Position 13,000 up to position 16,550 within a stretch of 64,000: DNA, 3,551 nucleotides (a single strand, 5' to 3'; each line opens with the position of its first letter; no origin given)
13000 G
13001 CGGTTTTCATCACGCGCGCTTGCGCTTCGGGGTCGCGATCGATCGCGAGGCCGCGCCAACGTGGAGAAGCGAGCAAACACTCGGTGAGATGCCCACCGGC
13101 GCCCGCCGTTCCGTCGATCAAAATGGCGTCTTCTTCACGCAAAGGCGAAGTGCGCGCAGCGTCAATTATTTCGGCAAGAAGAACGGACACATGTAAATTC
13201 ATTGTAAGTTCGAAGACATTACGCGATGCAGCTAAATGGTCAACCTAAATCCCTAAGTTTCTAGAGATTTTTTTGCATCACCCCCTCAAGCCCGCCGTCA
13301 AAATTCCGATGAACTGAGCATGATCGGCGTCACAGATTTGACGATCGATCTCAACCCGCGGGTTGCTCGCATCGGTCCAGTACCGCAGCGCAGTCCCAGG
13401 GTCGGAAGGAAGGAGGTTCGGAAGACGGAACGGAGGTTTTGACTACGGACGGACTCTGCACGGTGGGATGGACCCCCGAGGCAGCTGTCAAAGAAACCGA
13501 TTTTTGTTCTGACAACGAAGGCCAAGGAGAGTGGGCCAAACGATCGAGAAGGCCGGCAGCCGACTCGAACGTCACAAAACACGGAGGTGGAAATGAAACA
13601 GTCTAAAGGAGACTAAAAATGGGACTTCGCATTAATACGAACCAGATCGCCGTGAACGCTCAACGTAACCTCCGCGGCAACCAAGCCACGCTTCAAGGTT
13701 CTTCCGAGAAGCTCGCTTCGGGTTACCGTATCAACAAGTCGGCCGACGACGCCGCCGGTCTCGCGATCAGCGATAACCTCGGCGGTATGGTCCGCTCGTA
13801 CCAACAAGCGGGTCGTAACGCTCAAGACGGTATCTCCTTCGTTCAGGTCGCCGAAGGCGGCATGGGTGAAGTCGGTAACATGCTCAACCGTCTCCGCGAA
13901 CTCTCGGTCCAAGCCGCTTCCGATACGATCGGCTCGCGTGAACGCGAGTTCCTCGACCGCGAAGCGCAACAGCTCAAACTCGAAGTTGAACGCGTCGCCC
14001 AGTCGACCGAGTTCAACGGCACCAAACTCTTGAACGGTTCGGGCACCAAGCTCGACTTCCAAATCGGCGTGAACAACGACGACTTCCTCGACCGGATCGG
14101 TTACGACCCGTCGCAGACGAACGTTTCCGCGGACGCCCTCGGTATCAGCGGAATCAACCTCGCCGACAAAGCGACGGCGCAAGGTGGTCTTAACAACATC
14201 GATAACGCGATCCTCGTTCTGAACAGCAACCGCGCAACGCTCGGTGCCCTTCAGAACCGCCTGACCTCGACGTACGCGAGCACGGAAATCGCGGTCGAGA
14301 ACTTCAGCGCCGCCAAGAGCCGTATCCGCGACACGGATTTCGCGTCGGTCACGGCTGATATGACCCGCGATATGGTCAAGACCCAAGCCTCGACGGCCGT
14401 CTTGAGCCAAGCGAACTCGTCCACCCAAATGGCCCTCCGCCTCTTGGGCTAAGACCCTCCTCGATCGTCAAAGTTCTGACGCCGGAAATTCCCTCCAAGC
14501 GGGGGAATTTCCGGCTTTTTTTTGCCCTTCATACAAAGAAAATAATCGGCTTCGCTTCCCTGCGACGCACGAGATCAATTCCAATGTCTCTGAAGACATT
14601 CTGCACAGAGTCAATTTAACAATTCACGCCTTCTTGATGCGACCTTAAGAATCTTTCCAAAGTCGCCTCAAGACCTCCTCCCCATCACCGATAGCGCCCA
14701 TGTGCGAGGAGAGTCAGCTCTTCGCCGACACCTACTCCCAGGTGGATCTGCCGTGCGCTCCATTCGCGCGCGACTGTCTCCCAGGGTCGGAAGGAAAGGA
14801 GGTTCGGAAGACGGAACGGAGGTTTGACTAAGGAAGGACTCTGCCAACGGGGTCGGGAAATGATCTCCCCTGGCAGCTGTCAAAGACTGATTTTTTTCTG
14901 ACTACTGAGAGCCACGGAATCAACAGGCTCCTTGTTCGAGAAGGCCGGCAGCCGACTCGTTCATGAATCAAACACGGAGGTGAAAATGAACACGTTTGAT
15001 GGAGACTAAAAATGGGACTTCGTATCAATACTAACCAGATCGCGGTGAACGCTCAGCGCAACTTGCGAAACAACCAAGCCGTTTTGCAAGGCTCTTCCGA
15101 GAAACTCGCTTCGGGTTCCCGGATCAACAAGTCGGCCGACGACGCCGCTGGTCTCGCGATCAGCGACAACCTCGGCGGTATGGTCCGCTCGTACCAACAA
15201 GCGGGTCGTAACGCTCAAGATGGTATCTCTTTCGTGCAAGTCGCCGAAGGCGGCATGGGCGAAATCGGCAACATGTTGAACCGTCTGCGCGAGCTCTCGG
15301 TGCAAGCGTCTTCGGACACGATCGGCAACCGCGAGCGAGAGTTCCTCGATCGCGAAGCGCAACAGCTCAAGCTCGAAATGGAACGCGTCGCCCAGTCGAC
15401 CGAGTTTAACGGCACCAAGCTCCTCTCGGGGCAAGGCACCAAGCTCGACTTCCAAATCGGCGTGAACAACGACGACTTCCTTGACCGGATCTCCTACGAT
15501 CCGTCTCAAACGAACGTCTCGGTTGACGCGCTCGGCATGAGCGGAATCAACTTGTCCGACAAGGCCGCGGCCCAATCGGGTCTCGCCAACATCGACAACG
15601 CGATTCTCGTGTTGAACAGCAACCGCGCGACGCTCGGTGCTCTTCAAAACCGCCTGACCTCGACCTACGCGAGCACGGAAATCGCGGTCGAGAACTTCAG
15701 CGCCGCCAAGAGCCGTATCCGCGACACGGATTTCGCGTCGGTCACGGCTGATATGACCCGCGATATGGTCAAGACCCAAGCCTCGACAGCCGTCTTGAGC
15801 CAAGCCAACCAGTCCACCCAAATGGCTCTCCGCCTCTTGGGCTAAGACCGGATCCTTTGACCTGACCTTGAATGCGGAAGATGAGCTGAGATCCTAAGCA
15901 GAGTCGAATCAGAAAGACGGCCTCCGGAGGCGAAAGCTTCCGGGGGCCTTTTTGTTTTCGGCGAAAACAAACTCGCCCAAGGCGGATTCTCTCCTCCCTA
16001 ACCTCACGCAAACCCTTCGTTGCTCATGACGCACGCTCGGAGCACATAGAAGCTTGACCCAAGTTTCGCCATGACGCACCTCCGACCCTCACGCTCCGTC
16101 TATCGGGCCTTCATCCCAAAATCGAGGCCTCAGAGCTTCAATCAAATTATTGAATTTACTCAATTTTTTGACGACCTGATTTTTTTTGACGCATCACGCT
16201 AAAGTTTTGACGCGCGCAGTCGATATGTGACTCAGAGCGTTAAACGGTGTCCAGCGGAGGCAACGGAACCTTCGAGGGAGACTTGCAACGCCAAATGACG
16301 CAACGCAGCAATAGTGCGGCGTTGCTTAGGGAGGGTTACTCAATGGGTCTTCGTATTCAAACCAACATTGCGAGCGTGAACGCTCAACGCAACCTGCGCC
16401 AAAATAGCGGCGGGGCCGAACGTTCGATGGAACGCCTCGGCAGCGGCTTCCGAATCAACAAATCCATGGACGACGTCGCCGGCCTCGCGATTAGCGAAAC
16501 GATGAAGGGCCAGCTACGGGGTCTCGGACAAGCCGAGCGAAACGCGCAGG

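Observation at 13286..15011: Two tandem flagellin genes carry ~300-nt conserved leaders with GGA-rich blocks and a conserved 7-codon uORF abutting the flagellin start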

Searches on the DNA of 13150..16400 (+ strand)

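Call 10: search_rna_families(source=window, start=13150, end=16400, threshold=evalue, max_evalue=10)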
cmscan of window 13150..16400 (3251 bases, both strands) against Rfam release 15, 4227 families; matches with E-value up to 10: 6.
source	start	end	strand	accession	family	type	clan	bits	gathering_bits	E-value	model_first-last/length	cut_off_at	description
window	16125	16167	-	RF02751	ES036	Gene; sRNA;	-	21.9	37.6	0.47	1-43/43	no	ES036 (CssrF) sRNA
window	15915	15959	+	RF00489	ctRNA_p42d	Gene; antisense;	-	21.5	50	0.24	1-46/46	no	ctRNA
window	14429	14531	+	RF01719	Pseudomon-1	Gene; sRNA;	-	20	50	0.92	1-116/116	no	Pseudomon-1/ErsA RNA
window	15121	15186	+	RF03468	mir-2830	Gene; miRNA;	-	18.9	70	2.9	1-76/76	no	mir-2830 microRNA precursor family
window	15915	16010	-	RF02826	Scr6925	Gene; sRNA;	-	18.8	50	5.1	1-131/131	no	Streptomyces RNA 6925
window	13812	13931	-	RF02916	atpB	Cis-reg;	-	17.9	37.4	0.68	1-128/128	no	atpB RNA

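Call 76: build_rna_model(alignment_id=A11, structure=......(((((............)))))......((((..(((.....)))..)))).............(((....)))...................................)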
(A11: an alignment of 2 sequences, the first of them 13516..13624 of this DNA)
Model R1 built from alignment A11 (2 sequences, 115 columns); structure: as given.
model positions 115; base pairs 15; branch points 2; effective number of sequences 1.11; information 0.589 bits per position. Calibrated on 0.2 Mb of random sequence (short: E-values are rough).
structure used (alignment columns):
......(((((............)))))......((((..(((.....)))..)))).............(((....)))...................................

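Call 77: search_with_rna_model(model_id=R1, sources=[window, L047, L051, L096, L097, L053, L055, L104, L106], max_evalue=1, make_alignment=true, show_alignments=0)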
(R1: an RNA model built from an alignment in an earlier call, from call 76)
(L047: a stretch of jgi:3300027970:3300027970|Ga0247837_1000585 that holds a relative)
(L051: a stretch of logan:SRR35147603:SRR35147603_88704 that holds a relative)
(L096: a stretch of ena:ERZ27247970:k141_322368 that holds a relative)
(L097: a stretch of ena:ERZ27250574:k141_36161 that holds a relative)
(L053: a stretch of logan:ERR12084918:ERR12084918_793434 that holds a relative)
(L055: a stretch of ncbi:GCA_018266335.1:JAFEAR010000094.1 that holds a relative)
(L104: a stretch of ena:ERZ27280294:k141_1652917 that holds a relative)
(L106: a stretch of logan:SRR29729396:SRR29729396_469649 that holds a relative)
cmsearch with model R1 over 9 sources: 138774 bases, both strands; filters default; matches with E-value up to 1: 10.
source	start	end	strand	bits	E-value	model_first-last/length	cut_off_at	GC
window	14903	15017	+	142.6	7.3e-31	1-115/115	no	0.49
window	13513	13624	+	126.8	3.6e-27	1-115/115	no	0.52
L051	4890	5006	+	56.5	8.8e-11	1-115/115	no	0.5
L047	4891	5006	+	50.6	2e-09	1-115/115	no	0.5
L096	693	830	+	46.7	1.7e-08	1-115/115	no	0.54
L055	11299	11399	+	36.7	3.6e-06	1-115/115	no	0.48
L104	5879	6006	+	29.3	0.0002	1-115/115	no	0.4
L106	3895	4006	+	27.5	0.00051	1-115/115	no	0.35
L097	5868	6006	+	24.5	0.0025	1-115/115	no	0.44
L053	2891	3006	+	17.3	0.12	1-115/115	no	0.49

Alignment A13: 10 matches aligned to the model, 204 columns, each read 5' to 3' on its own strand. Consensus structure (alignment columns), stored with it:
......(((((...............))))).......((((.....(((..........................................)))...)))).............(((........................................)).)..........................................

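Call 79: build_rna_model(alignment_id=A12, structure=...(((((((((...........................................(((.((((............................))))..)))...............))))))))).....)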
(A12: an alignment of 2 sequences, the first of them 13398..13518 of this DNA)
Model R2 built from alignment A12 (2 sequences, 129 columns); structure: as given.
model positions 129; base pairs 16; branch points 0; effective number of sequences 1.17; information 0.591 bits per position. Calibrated on 0.2 Mb of random sequence (short: E-values are rough).
structure used (alignment columns):
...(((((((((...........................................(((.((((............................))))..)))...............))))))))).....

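Call 80: search_with_rna_model(model_id=R2, sources=[window, L047, L051, L096, L097, L053, L055, L104, L106], max_evalue=1, make_alignment=true, show_alignments=0)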
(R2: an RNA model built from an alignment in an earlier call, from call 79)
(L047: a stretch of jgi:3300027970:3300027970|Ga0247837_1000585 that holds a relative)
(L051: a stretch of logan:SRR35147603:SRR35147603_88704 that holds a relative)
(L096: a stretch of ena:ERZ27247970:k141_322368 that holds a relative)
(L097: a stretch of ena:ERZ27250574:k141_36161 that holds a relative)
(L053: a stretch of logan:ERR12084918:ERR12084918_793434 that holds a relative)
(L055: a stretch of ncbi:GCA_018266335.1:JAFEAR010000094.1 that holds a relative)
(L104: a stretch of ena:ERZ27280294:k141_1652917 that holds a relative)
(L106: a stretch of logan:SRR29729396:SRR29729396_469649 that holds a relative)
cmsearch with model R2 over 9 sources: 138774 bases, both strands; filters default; matches with E-value up to 1: 8.
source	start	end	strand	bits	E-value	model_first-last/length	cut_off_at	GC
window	14783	14907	+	149.9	1.7e-35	1-129/129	no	0.52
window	13398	13518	+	147.3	7.8e-35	1-129/129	no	0.55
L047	4759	4893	+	67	1.2e-14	1-129/129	no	0.5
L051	4753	4892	+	63.1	1.1e-13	1-129/129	no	0.5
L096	563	696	+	57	3.7e-12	1-129/129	no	0.47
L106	3773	3886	+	38.4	1.8e-07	1-129/129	no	0.39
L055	11178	11293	+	28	7.2e-05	1-129/129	no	0.5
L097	5748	5856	+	15.6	0.096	1-129/129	no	0.43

Alignment A14: 8 matches aligned to the model, 176 columns, each read 5' to 3' on its own strand. Consensus structure (alignment columns), stored with it:
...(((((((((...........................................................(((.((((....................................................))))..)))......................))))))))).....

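Call 82: search_with_rna_model(model_id=R1, sources=[L002, L003, L004, L005, L006, L007, L008, L009, L010, L011, L012, L013, L014, L015, L016, L017, L018, L019, L020, L021, L022, L023, L024, L025, L026, L027, L028, L029, L030, L031, L032, L033, L034, L035, L036, L037, L038, L039, L040, L041, L042, L043, L044, L045, L046, L057, L058, L059, L060, L061, L062, L063, L064, L065, L066, L067, L068, L069, L070, L071, L072, L073, L074, L075, L076, L077, L078, L079, L080, L081, L082, L083, L084, L085, L086, L087, L088, L089, L090, L091, L092, L093, L094, L095], max_evalue=1)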
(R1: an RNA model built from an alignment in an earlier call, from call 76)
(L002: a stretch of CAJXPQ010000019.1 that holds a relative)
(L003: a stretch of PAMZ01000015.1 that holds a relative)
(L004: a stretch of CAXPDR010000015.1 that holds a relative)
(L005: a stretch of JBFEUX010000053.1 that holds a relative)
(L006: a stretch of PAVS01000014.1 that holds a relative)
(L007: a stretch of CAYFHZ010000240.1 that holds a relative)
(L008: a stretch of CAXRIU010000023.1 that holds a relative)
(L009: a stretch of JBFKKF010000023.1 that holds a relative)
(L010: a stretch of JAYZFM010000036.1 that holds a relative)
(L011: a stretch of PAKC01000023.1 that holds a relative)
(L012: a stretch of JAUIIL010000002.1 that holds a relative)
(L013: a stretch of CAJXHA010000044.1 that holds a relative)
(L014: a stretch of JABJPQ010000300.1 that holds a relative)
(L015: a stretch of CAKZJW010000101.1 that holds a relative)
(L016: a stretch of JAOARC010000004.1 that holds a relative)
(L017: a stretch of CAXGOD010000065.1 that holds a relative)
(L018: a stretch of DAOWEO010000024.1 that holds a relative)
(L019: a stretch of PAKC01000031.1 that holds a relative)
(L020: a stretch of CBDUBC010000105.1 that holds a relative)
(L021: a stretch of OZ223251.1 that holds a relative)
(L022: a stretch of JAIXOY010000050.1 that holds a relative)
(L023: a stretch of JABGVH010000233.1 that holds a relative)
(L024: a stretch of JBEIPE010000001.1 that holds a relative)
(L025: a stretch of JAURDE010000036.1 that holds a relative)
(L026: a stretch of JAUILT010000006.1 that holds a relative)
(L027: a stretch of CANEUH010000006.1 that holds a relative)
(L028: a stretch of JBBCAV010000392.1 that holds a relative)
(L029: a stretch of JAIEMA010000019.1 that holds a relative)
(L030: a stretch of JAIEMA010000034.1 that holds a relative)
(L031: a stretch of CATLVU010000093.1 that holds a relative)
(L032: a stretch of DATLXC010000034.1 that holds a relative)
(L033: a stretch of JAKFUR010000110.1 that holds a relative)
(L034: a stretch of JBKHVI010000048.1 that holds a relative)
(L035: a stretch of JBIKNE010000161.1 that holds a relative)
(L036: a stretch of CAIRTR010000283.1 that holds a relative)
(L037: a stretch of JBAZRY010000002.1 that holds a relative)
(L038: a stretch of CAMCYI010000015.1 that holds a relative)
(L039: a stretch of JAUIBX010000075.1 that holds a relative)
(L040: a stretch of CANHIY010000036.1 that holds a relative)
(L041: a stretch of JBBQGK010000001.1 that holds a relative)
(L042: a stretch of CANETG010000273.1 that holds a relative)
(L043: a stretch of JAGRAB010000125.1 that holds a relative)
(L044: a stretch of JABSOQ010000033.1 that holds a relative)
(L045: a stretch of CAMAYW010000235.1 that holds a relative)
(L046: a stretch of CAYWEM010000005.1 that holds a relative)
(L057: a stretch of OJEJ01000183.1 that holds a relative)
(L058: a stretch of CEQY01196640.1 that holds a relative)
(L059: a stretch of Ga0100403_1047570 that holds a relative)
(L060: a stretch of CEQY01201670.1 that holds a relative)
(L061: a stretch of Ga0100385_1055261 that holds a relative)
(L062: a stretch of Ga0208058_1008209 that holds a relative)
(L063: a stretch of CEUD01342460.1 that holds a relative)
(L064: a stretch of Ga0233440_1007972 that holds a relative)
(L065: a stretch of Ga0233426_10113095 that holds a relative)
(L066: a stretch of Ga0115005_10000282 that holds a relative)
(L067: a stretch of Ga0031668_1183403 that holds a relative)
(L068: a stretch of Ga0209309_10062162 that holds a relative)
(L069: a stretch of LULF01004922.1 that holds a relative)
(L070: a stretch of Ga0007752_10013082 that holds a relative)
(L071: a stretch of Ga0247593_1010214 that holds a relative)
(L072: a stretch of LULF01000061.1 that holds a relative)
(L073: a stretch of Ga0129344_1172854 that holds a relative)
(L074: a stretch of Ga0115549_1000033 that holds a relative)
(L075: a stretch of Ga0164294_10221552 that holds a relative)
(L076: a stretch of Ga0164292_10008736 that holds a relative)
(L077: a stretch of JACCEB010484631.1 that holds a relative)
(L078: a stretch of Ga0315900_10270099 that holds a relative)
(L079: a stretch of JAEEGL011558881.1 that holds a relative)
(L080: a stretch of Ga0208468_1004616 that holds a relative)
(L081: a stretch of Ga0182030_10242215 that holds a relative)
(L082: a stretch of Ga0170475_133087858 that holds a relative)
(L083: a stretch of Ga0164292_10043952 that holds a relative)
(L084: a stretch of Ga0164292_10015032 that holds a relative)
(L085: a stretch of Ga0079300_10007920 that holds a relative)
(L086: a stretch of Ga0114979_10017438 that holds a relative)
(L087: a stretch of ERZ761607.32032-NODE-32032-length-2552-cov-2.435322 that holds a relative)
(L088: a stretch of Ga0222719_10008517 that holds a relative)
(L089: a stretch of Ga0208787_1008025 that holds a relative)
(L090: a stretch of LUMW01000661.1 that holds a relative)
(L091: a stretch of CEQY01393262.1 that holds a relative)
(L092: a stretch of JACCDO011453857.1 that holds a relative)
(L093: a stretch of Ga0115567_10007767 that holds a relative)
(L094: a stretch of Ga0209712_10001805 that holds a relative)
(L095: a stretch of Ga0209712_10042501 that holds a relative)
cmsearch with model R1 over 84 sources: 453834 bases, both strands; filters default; matches with E-value up to 1: 0.
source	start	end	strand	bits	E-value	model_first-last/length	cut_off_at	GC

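Call 83: search_with_rna_model(model_id=R2, sources=[L002, L003, L004, L005, L006, L007, L008, L009, L010, L011, L012, L013, L014, L015, L016, L017, L018, L019, L020, L021, L022, L023, L024, L025, L026, L027, L028, L029, L030, L031, L032, L033, L034, L035, L036, L037, L038, L039, L040, L041, L042, L043, L044, L045, L046, L057, L058, L059, L060, L061, L062, L063, L064, L065, L066, L067, L068, L069, L070, L071, L072, L073, L074, L075, L076, L077, L078, L079, L080, L081, L082, L083, L084, L085, L086, L087, L088, L089, L090, L091, L092, L093, L094, L095], max_evalue=1)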
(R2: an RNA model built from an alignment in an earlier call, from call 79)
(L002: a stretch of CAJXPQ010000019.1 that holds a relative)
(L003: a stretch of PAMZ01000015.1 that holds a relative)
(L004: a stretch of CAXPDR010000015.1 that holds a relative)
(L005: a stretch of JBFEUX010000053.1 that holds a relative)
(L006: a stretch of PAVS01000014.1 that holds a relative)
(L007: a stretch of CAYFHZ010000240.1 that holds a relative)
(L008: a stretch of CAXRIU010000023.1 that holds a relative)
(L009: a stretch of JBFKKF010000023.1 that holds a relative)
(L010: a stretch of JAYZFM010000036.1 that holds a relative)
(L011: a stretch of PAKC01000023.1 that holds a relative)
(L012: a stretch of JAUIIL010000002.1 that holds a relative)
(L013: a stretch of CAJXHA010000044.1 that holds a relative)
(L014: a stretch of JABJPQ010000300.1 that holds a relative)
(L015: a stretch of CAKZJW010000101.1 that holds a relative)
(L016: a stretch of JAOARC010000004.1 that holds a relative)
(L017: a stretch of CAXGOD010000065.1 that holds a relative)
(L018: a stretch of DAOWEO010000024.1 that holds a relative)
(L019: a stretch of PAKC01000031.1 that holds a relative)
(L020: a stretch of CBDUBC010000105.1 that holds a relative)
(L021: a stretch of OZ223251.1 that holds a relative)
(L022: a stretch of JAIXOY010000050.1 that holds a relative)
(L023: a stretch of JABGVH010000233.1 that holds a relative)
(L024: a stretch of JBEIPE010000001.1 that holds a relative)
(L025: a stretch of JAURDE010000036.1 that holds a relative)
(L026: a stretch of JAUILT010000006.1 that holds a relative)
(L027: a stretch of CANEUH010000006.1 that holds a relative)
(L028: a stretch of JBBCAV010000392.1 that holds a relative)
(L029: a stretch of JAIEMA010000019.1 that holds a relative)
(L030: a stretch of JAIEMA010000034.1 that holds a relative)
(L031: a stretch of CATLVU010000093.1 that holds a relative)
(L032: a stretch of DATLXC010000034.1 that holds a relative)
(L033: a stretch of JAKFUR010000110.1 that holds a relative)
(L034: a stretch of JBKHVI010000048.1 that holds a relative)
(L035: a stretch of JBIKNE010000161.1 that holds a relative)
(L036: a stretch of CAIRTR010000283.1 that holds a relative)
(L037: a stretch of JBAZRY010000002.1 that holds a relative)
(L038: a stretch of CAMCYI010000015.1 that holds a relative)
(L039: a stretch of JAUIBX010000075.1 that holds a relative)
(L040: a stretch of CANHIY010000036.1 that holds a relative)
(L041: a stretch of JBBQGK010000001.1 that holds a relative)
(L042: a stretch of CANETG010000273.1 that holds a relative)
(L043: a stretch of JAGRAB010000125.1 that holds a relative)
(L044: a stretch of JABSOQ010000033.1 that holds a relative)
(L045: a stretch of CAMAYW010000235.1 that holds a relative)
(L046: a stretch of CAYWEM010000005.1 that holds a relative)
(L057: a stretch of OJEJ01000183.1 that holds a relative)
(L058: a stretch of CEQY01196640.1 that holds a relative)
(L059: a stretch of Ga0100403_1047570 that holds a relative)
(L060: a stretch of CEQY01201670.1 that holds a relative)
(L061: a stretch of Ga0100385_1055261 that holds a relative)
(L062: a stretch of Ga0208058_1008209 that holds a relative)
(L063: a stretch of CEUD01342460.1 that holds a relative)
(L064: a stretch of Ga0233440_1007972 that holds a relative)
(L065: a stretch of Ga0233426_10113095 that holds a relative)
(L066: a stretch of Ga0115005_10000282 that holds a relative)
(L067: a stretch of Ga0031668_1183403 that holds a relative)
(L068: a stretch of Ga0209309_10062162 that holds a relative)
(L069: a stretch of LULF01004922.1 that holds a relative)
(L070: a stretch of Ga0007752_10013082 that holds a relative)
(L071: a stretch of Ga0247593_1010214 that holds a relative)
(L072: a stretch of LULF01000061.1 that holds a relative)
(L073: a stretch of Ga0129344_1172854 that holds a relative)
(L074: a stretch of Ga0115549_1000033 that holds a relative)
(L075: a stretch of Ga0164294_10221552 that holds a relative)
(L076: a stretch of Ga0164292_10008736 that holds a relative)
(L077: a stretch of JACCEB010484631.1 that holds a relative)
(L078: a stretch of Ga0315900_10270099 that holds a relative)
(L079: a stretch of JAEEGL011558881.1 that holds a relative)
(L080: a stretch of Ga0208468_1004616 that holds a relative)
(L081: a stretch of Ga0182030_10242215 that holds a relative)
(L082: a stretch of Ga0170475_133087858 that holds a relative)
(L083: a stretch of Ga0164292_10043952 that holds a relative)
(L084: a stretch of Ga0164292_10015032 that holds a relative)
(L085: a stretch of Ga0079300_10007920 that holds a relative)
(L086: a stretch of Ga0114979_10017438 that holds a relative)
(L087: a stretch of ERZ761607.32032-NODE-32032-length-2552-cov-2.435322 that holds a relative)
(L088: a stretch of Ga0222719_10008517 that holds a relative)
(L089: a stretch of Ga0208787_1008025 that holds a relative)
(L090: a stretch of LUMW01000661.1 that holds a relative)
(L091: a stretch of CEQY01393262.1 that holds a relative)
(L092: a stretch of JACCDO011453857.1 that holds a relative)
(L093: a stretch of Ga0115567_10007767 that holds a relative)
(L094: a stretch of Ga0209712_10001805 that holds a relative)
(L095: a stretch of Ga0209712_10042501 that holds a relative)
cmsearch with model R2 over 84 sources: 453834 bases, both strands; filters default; matches with E-value up to 1: 0.
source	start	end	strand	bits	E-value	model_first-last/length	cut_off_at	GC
